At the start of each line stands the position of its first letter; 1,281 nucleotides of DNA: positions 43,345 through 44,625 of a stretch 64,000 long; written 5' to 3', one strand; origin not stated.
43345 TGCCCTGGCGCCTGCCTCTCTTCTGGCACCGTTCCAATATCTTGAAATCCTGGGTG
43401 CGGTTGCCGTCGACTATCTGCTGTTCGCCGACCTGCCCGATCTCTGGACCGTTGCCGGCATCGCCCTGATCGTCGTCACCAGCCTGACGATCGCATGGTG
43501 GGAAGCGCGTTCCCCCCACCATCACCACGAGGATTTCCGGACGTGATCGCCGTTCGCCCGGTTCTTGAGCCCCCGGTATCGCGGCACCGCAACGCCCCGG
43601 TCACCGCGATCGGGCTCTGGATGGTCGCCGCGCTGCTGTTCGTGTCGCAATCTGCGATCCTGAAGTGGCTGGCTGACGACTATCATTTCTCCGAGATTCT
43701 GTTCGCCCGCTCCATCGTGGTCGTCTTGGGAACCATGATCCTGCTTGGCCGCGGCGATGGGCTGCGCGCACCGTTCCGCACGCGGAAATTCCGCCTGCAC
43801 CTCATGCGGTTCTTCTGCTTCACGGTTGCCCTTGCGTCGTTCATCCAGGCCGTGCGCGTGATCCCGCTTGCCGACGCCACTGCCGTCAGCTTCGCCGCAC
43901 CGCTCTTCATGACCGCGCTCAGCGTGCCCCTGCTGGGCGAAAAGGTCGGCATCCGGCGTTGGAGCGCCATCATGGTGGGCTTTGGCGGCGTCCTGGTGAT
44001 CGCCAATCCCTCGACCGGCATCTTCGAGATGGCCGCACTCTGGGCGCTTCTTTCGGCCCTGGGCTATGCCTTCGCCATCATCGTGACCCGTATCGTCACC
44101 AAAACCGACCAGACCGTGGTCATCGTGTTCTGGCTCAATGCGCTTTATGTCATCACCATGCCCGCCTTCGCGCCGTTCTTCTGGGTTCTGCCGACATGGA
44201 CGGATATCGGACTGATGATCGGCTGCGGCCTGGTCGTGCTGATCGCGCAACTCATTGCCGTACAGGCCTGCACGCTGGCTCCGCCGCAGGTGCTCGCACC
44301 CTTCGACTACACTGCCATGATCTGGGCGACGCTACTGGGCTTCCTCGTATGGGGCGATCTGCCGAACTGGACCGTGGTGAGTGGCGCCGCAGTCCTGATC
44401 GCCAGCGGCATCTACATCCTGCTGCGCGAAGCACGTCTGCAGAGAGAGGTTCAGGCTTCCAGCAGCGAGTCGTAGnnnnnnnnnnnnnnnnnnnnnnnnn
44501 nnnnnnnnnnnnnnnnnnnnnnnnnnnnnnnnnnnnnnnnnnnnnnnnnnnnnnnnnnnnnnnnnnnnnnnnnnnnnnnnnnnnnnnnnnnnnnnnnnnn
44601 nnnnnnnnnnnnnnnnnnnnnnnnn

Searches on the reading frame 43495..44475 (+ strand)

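Call 79: search_protein_families(library=pfam, proteins=[window:43495-44475:+], max_evalue=0.00001)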
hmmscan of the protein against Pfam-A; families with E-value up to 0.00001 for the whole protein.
window:43495-44475:+ (326 aa): 1 family
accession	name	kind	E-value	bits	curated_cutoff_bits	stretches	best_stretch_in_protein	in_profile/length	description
PF00892.27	EamA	-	2.3e-17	64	28.2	2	39-169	4-133/135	EamA-like transporter family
